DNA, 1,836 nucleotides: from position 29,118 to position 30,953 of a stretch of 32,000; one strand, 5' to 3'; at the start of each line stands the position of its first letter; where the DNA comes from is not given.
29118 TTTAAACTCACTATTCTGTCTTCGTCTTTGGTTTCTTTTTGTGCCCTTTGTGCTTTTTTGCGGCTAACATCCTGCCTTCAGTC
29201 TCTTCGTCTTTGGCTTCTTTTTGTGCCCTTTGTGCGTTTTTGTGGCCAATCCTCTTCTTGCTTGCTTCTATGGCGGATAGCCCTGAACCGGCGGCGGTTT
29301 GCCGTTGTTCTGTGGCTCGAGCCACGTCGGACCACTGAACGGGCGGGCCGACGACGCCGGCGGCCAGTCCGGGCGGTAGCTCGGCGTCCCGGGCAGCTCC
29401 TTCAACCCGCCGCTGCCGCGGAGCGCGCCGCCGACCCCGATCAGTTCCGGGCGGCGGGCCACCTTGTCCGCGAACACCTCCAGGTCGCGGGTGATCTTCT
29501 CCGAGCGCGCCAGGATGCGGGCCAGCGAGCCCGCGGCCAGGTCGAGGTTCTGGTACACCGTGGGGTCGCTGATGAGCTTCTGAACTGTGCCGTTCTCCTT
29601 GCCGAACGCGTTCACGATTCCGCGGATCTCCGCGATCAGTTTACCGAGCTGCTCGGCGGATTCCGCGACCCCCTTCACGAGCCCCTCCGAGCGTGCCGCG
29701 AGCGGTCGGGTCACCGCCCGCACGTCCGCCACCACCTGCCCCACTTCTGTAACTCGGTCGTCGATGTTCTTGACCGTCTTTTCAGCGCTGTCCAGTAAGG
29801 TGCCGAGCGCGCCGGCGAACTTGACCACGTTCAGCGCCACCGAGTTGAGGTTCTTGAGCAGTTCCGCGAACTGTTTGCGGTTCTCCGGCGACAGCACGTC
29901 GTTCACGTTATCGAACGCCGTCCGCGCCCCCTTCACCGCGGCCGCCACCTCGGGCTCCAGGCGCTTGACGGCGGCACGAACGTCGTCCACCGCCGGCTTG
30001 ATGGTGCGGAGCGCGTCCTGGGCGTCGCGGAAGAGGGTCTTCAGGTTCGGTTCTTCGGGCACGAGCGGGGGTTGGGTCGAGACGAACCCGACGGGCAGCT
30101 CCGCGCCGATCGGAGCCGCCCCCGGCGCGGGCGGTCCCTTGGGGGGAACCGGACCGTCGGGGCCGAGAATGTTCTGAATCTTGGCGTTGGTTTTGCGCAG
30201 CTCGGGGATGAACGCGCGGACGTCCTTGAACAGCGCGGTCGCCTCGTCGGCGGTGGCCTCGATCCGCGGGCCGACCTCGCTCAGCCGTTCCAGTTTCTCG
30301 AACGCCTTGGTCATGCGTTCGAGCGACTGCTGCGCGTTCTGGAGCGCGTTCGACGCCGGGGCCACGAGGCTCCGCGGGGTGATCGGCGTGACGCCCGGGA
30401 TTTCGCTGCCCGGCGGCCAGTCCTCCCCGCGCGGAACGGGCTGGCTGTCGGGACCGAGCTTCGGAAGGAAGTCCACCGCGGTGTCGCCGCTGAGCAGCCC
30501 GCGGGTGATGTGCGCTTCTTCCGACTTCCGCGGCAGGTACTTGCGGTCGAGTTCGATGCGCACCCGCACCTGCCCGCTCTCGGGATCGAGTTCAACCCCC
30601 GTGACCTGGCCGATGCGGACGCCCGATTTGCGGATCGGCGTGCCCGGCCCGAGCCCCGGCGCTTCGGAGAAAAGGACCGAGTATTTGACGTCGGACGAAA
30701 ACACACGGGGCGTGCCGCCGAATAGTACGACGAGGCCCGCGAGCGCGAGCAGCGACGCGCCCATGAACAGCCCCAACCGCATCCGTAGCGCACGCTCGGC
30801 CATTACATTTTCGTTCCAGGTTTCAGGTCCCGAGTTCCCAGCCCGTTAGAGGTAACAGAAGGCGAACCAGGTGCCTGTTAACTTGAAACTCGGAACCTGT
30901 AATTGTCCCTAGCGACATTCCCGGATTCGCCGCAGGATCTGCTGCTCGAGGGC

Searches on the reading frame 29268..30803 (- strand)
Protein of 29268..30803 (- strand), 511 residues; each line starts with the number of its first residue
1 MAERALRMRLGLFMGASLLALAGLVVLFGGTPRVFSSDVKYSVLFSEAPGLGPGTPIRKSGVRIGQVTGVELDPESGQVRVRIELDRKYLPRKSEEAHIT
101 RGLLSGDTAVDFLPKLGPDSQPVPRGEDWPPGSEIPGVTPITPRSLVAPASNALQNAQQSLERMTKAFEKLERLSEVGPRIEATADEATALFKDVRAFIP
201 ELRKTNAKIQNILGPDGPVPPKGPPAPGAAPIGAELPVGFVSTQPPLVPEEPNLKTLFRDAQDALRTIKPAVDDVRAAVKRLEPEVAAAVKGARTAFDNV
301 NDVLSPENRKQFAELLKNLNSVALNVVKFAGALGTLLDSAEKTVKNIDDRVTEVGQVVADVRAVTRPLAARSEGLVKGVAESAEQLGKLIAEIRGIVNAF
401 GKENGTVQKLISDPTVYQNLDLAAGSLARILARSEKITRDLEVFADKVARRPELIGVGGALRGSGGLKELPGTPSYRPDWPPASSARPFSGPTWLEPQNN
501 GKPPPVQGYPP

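Call 27: search_protein_families(library=pfam, proteins=[window:29268-30803:-], max_evalue=0.001)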
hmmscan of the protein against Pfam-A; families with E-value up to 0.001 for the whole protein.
window:29268-30803:- (511 aa): 3 families
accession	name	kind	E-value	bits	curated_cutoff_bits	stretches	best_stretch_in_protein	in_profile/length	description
PF02470.25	MlaD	-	4.1e-14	53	25.1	1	39-114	3-80/81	MlaD protein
PF06103.16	DUF948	-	0.00011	22.8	37.2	0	331-397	8-74/89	Bacterial protein of unknown function (DUF948)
PF04513.17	Baculo_PEP_C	-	0.00025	21.5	38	0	299-375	3-79/140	Baculovirus polyhedron envelope protein, PEP, C terminus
